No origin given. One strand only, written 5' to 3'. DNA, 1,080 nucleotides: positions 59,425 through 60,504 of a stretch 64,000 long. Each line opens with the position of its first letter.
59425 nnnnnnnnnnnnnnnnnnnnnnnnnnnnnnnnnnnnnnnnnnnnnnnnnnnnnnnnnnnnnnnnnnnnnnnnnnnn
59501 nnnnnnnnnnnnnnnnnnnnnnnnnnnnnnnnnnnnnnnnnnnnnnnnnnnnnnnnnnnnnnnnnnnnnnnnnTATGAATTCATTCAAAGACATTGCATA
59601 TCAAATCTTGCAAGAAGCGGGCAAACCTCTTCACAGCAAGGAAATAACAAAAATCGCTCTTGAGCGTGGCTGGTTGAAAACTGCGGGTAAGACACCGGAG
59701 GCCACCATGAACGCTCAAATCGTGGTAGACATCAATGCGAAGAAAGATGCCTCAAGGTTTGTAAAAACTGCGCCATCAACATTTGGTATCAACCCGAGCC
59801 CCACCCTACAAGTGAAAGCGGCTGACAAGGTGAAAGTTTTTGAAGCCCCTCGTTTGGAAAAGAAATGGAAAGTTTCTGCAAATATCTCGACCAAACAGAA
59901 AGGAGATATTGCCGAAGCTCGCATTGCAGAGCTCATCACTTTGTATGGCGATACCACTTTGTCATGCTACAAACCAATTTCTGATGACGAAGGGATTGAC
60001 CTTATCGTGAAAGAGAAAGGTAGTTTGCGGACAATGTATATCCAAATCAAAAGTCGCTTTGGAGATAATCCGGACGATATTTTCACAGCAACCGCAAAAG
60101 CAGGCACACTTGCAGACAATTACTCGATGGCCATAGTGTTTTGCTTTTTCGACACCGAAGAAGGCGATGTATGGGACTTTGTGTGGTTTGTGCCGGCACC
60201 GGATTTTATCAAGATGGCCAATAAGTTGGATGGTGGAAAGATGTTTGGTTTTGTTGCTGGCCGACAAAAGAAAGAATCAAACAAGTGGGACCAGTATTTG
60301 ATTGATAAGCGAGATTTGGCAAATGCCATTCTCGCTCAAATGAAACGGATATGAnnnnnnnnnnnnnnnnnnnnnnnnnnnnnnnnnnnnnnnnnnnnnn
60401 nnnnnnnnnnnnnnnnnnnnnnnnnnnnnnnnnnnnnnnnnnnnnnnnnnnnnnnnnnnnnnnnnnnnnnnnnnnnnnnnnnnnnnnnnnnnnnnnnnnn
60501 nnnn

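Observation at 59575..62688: Candidate novel defense module: HARE-HTH nuclease + membrane-anchored Mrr-cat with a Zn ribbon + HEPN-like protein, translationally coupled to the Type III R-M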

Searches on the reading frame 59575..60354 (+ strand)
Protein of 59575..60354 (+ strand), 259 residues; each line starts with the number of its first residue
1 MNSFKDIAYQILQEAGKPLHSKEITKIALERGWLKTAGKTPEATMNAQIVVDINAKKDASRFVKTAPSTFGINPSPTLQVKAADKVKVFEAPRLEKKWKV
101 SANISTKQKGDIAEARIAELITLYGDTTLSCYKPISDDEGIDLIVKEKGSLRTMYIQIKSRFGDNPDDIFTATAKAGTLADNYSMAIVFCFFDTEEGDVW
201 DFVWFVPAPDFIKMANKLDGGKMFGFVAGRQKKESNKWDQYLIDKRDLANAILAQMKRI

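Call 3: search_protein_families(library=pfam, proteins=[window:59575-60354:+], max_evalue=0.1)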
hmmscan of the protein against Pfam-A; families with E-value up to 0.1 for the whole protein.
window:59575-60354:+ (259 aa): 2 families
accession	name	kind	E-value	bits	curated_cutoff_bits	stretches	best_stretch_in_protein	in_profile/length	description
PF05066.19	HARE-HTH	-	3.2e-21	75.9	25.9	1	3-71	2-67/71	HB1, ASXL, restriction endonuclease HTH domain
PF11645.14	PDDEXK_5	-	2.3e-05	24.9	26.1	1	105-166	2-58/138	PD-(D/E)XK endonuclease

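Call 4: search_protein_families(library=padloc, proteins=[window:59575-60354:+], max_evalue=0.1)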
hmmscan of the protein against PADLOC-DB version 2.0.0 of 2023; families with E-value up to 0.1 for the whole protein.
window:59575-60354:+ (259 aa): 0 families

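Call 5: search_protein_families(library=ncbifam, proteins=[window:59575-60354:+], max_evalue=1)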
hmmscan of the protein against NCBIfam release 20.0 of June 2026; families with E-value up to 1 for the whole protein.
window:59575-60354:+ (259 aa): 0 families

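Call 6: search_protein_families(library=phrogs, proteins=[window:59575-60354:+], max_evalue=1)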
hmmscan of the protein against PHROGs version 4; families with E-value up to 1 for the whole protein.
window:59575-60354:+ (259 aa): 1 family
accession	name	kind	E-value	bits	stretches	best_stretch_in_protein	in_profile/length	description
phrog_5018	-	unknown function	0.027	15.7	1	105-195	3-92/134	-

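Call 22: find_homologous_proteins(query=window:59575-60354:+, max_evalue=0.001)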
Query window:59575-60354:+ (259 aa): 923 proteins with E <= 0.001 among 1462 candidates; the best 120 are listed.
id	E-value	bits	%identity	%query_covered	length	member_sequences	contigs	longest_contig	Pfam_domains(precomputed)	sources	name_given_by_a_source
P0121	8.4e-169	577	100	100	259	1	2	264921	PF11645.15,PF05066.20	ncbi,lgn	-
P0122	4.0e-145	500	83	100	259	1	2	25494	PF11645.15,PF05066.20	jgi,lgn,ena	-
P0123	5.2e-145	499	82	100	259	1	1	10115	PF05066.20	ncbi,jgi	ncbi:MAG: hypothetical protein RIQ62_1585 [Bacteroidota bacterium]|jgi:hypothetical protein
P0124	3.4e-144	497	85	100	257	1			PF11645.15,PF05066.20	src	-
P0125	3.2e-142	490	82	100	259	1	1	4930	PF05066.20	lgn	-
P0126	4.1e-142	490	81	100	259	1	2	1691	PF05066.20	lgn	-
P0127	1.4e-139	482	81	100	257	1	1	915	PF11645.15,PF05066.20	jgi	-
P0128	2.5e-139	481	83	100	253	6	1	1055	PF11645.15,PF05066.20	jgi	-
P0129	3.3e-138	477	80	100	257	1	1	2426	PF11645.15,PF05066.20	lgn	-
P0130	5.5e-138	476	81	100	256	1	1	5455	PF11645.15,PF05066.20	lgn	-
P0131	6.1e-138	476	82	100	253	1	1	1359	PF11645.15,PF05066.20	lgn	-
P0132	1.1e-137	475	83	100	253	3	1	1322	PF05066.20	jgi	jgi:hypothetical protein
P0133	1.1e-137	475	81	100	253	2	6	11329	PF11645.15,PF05066.20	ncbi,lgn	-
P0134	1.2e-137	475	81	100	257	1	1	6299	PF11645.15,PF05066.20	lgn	-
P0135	2.0e-137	475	81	100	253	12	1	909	PF11645.15,PF05066.20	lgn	-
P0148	1.5e-134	465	78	100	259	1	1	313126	PF11645.15,PF05066.20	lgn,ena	-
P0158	1.1e-132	459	79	100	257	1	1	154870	PF11645.15,PF05066.20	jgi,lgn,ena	-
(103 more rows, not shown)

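Call 23: find_encoding_contigs(protein=P0121, flank=10000, max_places=3)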
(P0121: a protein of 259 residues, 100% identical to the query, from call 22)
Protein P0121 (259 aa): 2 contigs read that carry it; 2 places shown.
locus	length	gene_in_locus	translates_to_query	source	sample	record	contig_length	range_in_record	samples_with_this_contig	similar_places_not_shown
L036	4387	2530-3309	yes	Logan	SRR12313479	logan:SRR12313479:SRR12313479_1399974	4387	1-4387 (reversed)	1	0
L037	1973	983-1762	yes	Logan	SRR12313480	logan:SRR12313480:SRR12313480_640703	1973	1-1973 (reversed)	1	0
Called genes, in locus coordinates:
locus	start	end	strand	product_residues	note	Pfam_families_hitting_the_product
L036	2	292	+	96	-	?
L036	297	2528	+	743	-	PF00270:DEAD, PF04851:ResIII, PF18766:SWI2_SNF2 (weak), PF27151:YagJ (weak)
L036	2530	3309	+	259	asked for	PF05066:HARE-HTH, PF11645:PDDEXK_5 (faint)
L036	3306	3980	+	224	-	PF04471:Mrr_cat, PF13156:Mrr_cat_2, PF22722:NA-iREase1, PF01396:Zn_ribbon_Top1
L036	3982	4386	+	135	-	?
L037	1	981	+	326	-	?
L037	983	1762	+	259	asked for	PF05066:HARE-HTH, PF11645:PDDEXK_5 (faint)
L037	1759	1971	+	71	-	?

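Call 24: find_encoding_contigs(protein=P0148, flank=8000, max_places=2)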
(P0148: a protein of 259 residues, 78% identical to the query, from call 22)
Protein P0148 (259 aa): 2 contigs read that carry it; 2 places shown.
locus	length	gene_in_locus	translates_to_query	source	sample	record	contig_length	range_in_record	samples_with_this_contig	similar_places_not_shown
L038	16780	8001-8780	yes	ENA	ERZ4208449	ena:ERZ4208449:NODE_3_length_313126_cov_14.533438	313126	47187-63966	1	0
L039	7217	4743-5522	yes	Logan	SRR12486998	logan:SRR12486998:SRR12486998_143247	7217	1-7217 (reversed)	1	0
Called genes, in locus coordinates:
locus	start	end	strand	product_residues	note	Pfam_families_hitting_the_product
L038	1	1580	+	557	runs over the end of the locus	PF00128:Alpha-amylase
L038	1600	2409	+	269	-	PF00106:adh_short, PF08659:KR, PF03435:Sacchrp_dh_NADP (weak), PF13561:adh_short_C2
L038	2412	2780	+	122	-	-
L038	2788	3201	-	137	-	PF08818:DUF1801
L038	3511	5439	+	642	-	PF01555:N6_N4_Mtase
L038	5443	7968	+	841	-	PF04851:ResIII, PF18766:SWI2_SNF2 (faint)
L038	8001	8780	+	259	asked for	PF05066:HARE-HTH, PF11645:PDDEXK_5 (weak)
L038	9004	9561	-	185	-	-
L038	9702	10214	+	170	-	PF06983:3-dmu-9_3-mt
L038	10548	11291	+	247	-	PF03781:FGE-sulfatase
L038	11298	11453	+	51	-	-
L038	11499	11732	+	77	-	-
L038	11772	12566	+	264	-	-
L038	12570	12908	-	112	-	-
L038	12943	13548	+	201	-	PF09968:DUF2202 (faint)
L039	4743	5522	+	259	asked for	PF05066:HARE-HTH, PF11645:PDDEXK_5 (weak)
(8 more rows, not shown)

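Call 25: find_encoding_contigs(protein=P0158, flank=8000, max_places=2)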
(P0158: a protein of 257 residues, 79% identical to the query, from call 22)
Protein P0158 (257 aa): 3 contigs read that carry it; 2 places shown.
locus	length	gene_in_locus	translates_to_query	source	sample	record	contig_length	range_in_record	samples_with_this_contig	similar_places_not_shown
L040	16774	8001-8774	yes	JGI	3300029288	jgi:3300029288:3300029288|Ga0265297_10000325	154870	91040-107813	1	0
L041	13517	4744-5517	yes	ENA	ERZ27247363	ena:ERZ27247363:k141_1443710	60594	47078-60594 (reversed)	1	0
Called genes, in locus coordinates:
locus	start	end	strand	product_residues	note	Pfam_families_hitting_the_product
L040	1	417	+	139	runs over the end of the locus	PF03592:Terminase_2 (weak)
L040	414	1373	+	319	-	PF02899:Phage_int_SAM_1 (weak), PF00589:Phage_integrase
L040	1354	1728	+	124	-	-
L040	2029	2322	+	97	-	-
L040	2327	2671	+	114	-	-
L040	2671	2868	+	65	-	-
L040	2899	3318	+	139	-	-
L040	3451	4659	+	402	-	PF13651:EcoRI_methylase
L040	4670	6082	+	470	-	-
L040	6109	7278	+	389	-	PF03235:GmrSD_N, PF01844:HNH (weak)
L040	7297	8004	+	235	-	PF18734:HEPN_AbiU2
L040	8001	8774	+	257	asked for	PF05066:HARE-HTH, PF11645:PDDEXK_5 (weak)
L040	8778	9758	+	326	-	PF14022:DUF4238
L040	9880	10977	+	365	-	-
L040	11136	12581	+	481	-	-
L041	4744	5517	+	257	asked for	PF05066:HARE-HTH, PF11645:PDDEXK_5 (weak)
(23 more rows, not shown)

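Call 29: find_related_loci(query=A2, collection=metagenome_contigs, flank=8000)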
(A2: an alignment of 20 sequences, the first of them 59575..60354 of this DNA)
Query A2 (259 aa) in metagenome_contigs; peptide patterns used: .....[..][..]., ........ (x = any residue, [..] = any of these).
462 stretches matched a pattern; 295 encode a relative of the query (tblastn E <= 1e-3); the best 80 are kept; 80 distinct loci.
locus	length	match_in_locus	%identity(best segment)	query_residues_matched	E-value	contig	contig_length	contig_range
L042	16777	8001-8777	83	1-259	1e-151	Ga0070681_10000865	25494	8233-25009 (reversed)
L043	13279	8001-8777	83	1-259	1e-151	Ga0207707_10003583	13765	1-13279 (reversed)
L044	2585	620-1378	82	1-259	1e-152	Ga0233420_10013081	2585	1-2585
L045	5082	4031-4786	79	1-259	2e-143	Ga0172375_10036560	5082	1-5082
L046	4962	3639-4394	80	1-259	9e-144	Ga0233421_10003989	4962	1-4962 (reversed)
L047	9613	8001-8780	78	1-259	7e-142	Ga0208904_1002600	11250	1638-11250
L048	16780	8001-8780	78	1-259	7e-142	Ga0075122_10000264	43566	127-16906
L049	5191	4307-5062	80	1-259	8e-143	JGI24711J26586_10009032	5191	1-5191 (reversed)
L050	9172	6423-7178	80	1-259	1e-141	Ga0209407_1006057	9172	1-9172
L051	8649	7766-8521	80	1-259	1e-141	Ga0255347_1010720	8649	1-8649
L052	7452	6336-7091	79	1-259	2e-141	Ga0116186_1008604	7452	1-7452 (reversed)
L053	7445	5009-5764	80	1-259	1e-141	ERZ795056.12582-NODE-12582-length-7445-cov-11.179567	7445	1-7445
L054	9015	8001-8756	79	1-259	2e-141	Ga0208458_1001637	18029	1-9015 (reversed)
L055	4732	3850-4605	79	1-259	1e-142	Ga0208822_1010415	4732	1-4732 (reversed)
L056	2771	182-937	78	1-259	8e-148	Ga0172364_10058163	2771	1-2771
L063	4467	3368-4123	80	1-259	1e-141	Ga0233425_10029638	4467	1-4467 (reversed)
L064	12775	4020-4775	80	1-259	3e-139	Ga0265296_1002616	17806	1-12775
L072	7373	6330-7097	77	1-259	9e-139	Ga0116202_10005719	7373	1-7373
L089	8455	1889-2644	78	1-259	1e-136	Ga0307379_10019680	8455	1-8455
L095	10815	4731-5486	77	1-259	7e-136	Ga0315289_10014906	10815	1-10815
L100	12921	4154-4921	76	1-259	4e-135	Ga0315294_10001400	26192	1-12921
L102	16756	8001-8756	76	1-259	6e-135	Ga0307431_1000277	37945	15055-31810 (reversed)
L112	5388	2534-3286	75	1-259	2e-134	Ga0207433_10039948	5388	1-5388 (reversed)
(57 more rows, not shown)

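Call 82: search_protein_families(library=pfam, proteins=[L072:4854-6323:+, L089:520-1881:+, L064:3094-4020:+, L100:3029-4147:+, L095:3654-4724:+, L112:9-2528:+, L102:5071-7836:+, L063:2514-3362:+, L054:6871-7995:+, L042:6232-8001:+], max_evalue=0.001)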
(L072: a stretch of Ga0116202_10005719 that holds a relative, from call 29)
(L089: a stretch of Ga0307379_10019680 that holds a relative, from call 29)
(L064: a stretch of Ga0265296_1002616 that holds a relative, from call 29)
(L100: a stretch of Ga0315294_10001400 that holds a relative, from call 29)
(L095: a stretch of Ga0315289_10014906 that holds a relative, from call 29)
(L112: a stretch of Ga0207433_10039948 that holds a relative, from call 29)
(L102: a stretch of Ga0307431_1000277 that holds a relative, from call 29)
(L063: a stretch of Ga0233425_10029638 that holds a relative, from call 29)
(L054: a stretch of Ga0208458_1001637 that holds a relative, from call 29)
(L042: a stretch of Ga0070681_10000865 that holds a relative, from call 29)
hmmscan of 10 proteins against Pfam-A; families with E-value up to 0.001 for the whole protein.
L072:4854-6323:+ (490 aa): 0 families

L089:520-1881:+ (454 aa): 0 families

L064:3094-4020:+ (309 aa): 2 families
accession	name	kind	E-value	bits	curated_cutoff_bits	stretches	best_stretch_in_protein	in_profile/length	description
PF01555.25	N6_N4_Mtase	-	1.3e-57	195.7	26.7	1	57-277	1-219/221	DNA methylase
PF03602.21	Cons_hypoth95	-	9.7e-07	29.1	24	0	240-306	42-107/182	Conserved hypothetical protein 95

L100:3029-4147:+ (373 aa): 6 families
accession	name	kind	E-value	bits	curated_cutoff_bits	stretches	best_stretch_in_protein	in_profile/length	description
PF01555.25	N6_N4_Mtase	-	2.8e-45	155.4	26.7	1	56-351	1-221/221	DNA methylase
PF13847.12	Methyltransf_31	-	1.1e-06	28.9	27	1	313-355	5-50/145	Methyltransferase domain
PF13649.12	Methyltransf_25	-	8.6e-06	26.8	27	1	315-358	1-46/97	Methyltransferase domain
PF03602.21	Cons_hypoth95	-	1.3e-05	25.4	24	0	35-69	96-127/182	Conserved hypothetical protein 95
PF06325.19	PrmA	-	0.00069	19.6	22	1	307-352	157-203/296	Ribosomal protein L11 methyltransferase (PrmA)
PF08242.18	Methyltransf_12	-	0.00075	20.6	30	0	320-365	5-52/98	Methyltransferase domain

L095:3654-4724:+ (357 aa): 1 family
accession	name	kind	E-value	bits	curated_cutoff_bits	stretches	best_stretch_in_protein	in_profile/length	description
PF02086.21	MethyltransfD12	-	9.1e-42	144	22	1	3-308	1-248/253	D12 class N6 adenine-specific DNA methyltransferase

L112:9-2528:+ (840 aa): 2 families
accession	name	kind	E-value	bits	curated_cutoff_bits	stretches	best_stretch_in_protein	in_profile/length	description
PF04851.21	ResIII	-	5.3e-11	43.1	22.5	1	3-267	4-163/164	Type III restriction enzyme, res subunit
PF00270.35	DEAD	-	1.4e-06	28.6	26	1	62-132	16-84/167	DEAD/DEAH box helicase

L102:5071-7836:+ (922 aa): 2 families
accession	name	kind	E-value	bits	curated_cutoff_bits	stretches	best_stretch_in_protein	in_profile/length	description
PF04851.21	ResIII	-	1.7e-25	90.3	22.5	1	38-253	6-163/164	Type III restriction enzyme, res subunit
PF00270.35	DEAD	-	1.1e-05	25.7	26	1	65-199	15-137/167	DEAD/DEAH box helicase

L063:2514-3362:+ (283 aa): 1 family
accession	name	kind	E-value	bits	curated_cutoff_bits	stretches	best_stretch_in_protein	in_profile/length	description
PF10987.13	DUF2806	-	1e-19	71.7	24.5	1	73-268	14-218/221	Protein of unknown function (DUF2806)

L054:6871-7995:+ (375 aa): 3 families
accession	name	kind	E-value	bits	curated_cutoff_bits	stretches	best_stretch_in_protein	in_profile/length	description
PF03235.19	GmrSD_N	-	4.4e-16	60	33.2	1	34-159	13-198/199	GmrSD restriction endonuclease, N-terminal domain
PF01844.29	HNH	-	2.4e-11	44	21.4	1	331-373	3-45/47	HNH endonuclease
PF14279.12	HNH_5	-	5.2e-06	26.7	27.5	1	331-369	3-40/56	HNH endonuclease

L042:6232-8001:+ (590 aa): 1 family
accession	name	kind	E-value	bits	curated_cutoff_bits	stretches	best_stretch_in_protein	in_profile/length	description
PF01420.25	Methylase_S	-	7.4e-16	59.2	22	2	4-178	3-167/168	Type I restriction modification DNA specificity domain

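Call 92: search_solved_structures(query=A2, max_evalue=1, show_alignments=2)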
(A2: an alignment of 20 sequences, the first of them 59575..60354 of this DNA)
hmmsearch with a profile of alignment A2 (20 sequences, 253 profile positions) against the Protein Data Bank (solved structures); distinct sequences matched with E-value up to 1: 5.
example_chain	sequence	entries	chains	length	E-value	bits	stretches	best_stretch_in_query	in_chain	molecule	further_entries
8fm6_A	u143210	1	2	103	0.28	13.8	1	94-173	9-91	Ssr1698 protein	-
8gbk_G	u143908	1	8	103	0.28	13.8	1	94-176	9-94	Ssr1698 protein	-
9ijc_A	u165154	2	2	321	0.29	13.7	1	57-93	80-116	GH16 domain-containing protein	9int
8gdw_AAA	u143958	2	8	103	0.46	13.1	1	94-173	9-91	Ssr1698 protein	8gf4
8zxq_A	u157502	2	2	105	0.7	12.5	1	94-172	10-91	Ssr1698 protein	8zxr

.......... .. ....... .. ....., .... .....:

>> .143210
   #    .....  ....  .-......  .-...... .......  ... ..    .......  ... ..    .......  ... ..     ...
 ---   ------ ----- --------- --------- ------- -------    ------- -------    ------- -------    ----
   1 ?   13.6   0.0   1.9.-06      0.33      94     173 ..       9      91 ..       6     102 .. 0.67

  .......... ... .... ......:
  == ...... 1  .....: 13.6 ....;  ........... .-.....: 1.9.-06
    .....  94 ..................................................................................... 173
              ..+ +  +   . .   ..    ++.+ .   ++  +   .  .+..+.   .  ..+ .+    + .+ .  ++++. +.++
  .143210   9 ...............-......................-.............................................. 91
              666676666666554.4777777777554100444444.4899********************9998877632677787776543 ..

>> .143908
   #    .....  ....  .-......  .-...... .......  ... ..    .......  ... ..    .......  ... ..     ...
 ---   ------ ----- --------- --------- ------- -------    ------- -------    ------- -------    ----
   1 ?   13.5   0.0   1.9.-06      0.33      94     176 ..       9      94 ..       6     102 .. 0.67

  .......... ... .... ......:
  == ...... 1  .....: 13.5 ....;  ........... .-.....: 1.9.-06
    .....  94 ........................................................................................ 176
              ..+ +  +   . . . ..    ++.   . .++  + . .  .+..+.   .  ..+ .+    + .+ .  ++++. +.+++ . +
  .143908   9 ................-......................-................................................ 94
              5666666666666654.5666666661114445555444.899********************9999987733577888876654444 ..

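Call 100: search_dna_similar(query=window:59575-60354:+, collection=plasmids, mode=protein, max_rows=15)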
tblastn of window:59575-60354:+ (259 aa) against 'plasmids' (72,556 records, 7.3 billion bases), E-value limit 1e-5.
No match.

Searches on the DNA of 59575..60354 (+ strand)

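Call 111: search_rna_families(sources=[L054, L064, L068, L070, L076, L082, L045, L052], threshold=gathering)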
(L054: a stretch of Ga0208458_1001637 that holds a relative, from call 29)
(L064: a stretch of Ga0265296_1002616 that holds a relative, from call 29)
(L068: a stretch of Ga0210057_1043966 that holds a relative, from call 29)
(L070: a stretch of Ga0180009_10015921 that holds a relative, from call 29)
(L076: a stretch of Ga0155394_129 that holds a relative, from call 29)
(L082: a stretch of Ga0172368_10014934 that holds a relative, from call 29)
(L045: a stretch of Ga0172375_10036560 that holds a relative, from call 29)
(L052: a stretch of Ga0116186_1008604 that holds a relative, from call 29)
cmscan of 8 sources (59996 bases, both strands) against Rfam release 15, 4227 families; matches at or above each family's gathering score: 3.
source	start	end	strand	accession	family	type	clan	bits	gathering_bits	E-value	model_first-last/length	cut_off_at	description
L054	3128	3445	+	RF00028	Intron_gpI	Intron;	-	88.5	50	2.7e-21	1-253/253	no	Group I catalytic intron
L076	2584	2656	-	RF00005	tRNA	Gene; tRNA;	CL00001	67.7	29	1.3e-12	1-71/71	no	tRNA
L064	1516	1588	+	RF00005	tRNA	Gene; tRNA;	CL00001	66.6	29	2.5e-12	1-71/71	no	tRNA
